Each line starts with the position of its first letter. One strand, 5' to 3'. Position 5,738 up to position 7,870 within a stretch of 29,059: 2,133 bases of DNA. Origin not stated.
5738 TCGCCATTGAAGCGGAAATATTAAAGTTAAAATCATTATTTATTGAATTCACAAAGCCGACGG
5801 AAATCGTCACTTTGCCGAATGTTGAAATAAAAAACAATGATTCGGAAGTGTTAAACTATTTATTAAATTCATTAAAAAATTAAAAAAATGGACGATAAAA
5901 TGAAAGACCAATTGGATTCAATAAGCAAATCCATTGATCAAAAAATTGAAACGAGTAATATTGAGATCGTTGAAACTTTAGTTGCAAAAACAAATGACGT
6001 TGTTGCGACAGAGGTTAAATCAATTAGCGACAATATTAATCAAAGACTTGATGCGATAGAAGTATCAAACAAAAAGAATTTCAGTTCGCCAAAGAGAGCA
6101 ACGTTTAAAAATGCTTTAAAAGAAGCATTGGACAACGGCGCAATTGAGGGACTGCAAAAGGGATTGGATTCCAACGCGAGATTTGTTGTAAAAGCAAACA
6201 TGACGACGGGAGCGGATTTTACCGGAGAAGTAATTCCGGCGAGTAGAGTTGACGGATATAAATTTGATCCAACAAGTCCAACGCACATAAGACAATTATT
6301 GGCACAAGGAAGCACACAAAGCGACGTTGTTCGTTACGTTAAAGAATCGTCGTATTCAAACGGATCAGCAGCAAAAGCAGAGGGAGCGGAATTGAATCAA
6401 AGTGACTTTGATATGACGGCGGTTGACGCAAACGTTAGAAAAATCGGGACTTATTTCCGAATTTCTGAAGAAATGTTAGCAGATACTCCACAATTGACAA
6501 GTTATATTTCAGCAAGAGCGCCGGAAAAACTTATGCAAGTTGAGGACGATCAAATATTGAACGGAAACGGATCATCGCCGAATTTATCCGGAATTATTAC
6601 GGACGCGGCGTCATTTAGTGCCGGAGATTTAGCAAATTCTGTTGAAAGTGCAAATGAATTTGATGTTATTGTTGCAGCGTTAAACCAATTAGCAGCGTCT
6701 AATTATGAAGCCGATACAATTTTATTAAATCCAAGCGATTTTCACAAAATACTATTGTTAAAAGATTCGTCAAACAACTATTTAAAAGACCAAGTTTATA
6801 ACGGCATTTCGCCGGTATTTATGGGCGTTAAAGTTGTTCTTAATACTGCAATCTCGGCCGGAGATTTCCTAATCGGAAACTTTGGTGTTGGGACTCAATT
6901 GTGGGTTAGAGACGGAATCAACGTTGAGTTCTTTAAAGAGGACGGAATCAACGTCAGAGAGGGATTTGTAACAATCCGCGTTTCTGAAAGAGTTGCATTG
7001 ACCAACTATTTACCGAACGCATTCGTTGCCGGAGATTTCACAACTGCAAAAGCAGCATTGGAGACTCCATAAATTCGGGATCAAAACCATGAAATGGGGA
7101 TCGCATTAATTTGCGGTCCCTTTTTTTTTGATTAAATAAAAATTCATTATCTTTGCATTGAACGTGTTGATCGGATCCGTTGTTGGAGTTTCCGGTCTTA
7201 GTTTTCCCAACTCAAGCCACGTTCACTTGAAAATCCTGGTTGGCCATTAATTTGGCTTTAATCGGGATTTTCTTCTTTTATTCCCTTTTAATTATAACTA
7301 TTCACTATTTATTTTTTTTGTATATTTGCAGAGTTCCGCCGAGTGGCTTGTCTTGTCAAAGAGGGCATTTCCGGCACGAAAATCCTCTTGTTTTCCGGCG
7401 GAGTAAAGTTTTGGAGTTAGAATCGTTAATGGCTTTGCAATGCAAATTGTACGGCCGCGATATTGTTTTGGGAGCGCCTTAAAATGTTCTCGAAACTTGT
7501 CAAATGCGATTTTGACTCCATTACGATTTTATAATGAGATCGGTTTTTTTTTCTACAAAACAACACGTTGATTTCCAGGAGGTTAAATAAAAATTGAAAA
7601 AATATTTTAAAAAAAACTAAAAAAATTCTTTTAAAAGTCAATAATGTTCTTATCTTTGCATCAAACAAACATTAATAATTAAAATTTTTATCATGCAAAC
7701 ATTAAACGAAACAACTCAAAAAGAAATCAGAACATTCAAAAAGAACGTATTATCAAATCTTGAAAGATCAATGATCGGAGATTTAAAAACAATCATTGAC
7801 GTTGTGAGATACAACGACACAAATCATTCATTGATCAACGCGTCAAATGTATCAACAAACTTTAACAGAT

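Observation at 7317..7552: Promoter-driven ~220-nt ORF-less transcription unit with nested long-range helices (candidate novel phage ncRNA)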

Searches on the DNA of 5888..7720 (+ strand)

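Call 5: search_rna_families(source=window, start=7050, end=7720, threshold=evalue, max_evalue=10, show_alignments=3)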
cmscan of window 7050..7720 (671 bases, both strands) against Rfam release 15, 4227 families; matches with E-value up to 10: 7.
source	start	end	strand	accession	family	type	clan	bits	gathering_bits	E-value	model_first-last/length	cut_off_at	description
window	7454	7619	+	RF02792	sRNA162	Gene; antisense;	-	19.4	78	0.56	1-190/190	no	Archaeal Small RNA 162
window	7093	7131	+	RF00489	ctRNA_p42d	Gene; antisense;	-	16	50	2.1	1-46/46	no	ctRNA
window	7521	7599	+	RF00581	SNORD12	Gene; snRNA; snoRNA; CD-box;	CL00044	15.9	43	4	1-90/90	no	Small nucleolar SNORD12/SNORD106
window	7154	7278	+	RF01772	rnk_pseudo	Cis-reg; leader;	-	15.7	55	6.7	1-108/108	no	Pseudomonas rnk leader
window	7498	7555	-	RF02699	Avashort_thermometer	Cis-reg; thermoregulator;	-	15.6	88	3.2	1-59/59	no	Avashort 5' UTR thermometer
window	7065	7128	+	RF01489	sbrA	Gene; sRNA;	-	14.6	45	4.7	1-71/71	no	Listeria sRNA sbrA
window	7093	7143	-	RF02763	IsrM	Gene; sRNA;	-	8.6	376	6.8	1-329/329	no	IsrM sRNA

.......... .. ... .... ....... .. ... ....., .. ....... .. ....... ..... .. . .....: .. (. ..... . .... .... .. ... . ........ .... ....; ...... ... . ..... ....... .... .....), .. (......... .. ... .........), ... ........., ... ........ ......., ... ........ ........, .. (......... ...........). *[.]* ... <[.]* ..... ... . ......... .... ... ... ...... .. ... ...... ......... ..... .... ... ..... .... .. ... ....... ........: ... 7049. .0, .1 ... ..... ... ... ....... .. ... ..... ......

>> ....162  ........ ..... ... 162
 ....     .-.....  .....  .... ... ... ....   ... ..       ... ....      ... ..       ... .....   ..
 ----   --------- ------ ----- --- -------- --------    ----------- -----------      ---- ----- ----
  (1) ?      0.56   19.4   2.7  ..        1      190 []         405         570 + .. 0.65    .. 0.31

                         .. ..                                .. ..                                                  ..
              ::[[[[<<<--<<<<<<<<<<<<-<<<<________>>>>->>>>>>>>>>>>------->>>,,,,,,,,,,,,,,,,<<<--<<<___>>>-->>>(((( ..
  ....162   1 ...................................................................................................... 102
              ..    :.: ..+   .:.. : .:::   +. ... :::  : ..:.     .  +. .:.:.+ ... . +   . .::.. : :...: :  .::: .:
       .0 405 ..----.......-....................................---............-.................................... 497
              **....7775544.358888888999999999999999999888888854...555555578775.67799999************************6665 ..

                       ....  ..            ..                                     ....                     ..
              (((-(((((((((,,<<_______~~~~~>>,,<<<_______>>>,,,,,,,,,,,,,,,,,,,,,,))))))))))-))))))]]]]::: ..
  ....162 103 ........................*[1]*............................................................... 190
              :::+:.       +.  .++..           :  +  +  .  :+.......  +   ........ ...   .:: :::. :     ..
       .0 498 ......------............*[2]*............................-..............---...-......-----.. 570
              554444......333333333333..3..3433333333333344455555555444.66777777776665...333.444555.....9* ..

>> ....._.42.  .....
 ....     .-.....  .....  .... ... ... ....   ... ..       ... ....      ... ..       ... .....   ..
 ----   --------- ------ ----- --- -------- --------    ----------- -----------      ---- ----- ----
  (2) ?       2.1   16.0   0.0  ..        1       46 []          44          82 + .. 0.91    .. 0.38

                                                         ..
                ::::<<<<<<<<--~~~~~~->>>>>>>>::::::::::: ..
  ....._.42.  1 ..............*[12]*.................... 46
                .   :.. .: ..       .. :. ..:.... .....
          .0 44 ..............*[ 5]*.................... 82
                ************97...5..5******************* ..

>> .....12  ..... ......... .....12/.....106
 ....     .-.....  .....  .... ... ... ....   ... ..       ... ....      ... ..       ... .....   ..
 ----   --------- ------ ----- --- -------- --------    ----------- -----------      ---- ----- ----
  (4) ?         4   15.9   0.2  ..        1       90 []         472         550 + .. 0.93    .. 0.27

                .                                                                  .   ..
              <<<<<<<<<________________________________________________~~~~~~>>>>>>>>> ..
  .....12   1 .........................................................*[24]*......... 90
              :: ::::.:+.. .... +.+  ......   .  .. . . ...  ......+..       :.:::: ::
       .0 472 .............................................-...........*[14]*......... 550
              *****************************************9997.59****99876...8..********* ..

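Call 14: search_dna_similar(query=window:7073-7692:+, collection=phages, mode=distant)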
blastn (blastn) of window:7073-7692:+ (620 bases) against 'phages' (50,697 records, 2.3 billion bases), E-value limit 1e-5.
No match.

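Call 54: build_rna_model(alignment_id=A3, structure=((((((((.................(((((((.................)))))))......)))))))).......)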
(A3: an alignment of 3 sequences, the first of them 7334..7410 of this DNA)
Model R1 built from alignment A3 (3 sequences, 77 columns); structure: as given.
model positions 77; base pairs 15; branch points 0; effective number of sequences 2.28; information 0.735 bits per position. Calibrated on 0.2 Mb of random sequence (short: E-values are rough).
structure used (alignment columns):
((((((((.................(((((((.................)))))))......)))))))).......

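Call 56: search_with_rna_model(model_id=R1, sources=[window, L001, L002, L003, L004, L005, L006, L007, L008, L009, L010, L011, L012, L013, L014, L015, L016, L017, L018, L019, L020, L021, L022, L023, L024, L025, L026, L027, L028, L029, L030, L031, L032, L033, L034, L035, L036, L037, L038, L039, L040, L041, L042, L043, L044, L045, L046, L047, L048, L049, L050, L051, L052, L053, L054, L055, L056, L057, L058, L059, L060, L061, L062, L063, L064, L065, L066, L067, L068, L069, L070, L071, L072, L073, L074, L075, L076, L077, L078, L079, L080, L081, L135, L102, L136], max_evalue=10, make_alignment=true, show_alignments=4)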
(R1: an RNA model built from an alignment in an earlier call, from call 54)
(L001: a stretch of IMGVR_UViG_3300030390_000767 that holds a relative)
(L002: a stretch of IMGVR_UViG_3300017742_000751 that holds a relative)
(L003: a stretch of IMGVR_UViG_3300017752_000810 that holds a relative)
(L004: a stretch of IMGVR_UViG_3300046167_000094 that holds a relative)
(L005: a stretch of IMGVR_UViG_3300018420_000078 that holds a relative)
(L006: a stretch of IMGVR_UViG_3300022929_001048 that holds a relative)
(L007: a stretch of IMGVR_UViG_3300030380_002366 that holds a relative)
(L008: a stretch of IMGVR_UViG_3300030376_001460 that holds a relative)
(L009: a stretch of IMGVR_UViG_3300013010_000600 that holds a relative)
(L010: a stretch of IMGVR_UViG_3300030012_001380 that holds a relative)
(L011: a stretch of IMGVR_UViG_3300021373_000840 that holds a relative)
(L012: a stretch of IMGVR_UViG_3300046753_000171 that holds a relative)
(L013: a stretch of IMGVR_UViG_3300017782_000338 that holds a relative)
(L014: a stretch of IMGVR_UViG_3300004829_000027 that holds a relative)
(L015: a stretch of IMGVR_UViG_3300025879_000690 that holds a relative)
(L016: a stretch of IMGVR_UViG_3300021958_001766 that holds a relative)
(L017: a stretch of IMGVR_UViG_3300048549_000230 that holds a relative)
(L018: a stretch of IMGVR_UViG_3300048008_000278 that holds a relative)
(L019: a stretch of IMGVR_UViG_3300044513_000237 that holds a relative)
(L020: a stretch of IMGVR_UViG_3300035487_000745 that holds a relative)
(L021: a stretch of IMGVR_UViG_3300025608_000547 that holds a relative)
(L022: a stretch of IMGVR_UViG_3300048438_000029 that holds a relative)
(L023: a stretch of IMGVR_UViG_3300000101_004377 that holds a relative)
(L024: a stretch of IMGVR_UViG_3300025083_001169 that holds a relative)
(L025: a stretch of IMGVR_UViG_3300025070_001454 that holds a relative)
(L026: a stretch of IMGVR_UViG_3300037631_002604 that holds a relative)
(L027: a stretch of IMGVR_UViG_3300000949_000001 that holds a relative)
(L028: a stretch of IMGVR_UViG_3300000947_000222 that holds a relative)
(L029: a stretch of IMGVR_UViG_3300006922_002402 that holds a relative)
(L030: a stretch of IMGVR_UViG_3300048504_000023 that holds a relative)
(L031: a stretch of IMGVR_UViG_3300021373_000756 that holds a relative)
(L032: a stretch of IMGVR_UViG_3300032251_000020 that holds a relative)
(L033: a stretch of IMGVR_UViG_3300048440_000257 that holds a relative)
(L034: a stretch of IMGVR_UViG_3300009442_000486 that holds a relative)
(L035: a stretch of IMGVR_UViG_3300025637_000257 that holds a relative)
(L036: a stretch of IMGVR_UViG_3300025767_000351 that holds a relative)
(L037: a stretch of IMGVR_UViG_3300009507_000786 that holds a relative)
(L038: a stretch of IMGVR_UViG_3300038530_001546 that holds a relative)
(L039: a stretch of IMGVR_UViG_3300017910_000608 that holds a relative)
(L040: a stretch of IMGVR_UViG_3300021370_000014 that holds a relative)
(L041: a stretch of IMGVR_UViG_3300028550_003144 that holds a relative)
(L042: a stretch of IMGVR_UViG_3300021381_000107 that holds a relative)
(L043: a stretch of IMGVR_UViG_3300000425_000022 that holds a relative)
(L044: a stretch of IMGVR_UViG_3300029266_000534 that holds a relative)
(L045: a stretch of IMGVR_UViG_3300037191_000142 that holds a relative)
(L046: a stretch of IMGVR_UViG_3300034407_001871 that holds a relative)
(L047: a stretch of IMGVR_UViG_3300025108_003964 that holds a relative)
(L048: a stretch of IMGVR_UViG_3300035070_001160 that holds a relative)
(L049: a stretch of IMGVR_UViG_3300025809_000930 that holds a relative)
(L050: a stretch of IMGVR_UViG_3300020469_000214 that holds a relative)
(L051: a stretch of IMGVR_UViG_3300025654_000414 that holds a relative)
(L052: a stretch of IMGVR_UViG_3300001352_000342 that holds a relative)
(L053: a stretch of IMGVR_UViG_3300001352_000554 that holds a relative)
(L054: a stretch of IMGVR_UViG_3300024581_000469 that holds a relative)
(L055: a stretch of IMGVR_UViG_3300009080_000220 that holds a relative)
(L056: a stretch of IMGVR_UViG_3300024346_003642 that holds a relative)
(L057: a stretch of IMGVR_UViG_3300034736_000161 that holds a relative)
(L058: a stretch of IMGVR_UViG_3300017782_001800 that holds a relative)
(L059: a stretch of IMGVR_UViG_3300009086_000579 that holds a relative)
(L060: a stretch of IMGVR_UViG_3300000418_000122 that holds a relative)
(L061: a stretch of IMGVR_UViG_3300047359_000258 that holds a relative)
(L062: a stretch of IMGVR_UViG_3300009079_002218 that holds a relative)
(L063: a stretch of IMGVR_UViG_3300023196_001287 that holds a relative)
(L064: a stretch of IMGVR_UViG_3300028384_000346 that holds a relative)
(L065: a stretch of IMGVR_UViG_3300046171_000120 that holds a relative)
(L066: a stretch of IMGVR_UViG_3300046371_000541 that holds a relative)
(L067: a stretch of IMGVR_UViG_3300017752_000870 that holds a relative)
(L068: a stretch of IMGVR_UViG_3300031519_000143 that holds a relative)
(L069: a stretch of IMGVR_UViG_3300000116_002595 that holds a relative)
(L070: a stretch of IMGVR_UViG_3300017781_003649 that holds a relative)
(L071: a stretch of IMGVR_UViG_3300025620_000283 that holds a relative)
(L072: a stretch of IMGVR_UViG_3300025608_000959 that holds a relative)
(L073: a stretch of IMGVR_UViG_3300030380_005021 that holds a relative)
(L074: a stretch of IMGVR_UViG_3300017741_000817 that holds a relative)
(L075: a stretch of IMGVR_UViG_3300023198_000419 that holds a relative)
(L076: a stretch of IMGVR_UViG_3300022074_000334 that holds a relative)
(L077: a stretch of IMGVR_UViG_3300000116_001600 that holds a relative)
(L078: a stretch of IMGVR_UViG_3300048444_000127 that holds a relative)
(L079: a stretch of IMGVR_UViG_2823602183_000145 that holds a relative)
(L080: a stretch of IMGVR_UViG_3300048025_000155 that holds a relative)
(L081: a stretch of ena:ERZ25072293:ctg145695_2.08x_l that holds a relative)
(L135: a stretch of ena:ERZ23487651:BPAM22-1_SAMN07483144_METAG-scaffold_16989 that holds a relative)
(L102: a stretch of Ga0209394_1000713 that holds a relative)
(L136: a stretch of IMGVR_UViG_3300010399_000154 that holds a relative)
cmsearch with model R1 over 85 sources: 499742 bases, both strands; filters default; matches with E-value up to 10: 7.
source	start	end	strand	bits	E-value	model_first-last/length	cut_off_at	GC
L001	4449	4525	+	101.7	3.8e-23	1-77/77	no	0.52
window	7334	7410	+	101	5.8e-23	1-77/77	no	0.51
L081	5182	5254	+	72.9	1.3e-15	1-77/77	no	0.48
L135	1761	1833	+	72.9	1.3e-15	1-77/77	no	0.48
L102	4361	4387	+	14.7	2.1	28-54/77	no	0.44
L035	1765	1837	-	13.4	4.7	1-77/77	no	0.3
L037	4536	4608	-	13.4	4.7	1-77/77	no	0.3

Alignment A5: 7 matches aligned to the model, 89 columns, each read 5' to 3' on its own strand. Consensus structure (alignment columns), stored with it:
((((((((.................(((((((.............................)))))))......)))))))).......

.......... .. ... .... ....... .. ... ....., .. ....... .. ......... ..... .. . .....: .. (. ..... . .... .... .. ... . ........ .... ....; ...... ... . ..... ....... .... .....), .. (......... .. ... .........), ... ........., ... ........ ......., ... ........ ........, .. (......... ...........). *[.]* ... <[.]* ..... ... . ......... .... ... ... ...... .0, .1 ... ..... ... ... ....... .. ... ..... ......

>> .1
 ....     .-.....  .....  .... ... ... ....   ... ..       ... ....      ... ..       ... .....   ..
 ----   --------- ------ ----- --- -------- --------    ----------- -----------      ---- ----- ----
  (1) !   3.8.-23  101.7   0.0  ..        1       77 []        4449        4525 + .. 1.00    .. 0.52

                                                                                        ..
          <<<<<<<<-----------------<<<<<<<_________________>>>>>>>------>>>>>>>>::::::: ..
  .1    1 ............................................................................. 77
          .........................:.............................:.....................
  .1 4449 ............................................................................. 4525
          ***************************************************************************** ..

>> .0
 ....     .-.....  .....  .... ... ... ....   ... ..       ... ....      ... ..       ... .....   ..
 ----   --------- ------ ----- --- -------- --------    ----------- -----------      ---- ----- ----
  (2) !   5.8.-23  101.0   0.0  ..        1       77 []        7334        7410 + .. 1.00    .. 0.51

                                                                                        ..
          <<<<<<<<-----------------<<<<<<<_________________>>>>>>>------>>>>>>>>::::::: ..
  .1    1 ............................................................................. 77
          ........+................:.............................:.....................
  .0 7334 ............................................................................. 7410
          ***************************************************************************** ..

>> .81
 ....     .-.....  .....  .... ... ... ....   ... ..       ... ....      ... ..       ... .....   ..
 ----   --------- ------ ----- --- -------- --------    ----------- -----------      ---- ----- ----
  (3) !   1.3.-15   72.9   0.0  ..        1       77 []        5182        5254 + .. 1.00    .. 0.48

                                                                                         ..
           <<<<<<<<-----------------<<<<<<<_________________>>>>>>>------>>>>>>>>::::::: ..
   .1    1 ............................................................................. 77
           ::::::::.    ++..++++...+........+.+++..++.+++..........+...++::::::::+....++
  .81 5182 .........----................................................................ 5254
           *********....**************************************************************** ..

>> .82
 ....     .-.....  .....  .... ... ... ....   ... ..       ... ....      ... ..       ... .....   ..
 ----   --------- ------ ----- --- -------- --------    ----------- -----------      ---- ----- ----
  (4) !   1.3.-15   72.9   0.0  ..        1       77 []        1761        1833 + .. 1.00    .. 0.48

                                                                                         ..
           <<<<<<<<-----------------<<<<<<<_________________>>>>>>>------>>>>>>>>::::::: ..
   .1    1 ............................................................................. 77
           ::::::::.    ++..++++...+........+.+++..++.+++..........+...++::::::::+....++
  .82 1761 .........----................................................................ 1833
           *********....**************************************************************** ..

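Call 72: build_rna_model(alignment_id=A6, structure=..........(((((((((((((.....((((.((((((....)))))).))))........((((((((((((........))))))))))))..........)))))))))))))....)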
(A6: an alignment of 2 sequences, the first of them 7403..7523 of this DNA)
Model R2 built from alignment A6 (2 sequences, 121 columns); structure: as given.
model positions 121; base pairs 35; branch points 1; effective number of sequences 0.87; information 0.591 bits per position. Calibrated on 0.2 Mb of random sequence (short: E-values are rough).
structure used (alignment columns):
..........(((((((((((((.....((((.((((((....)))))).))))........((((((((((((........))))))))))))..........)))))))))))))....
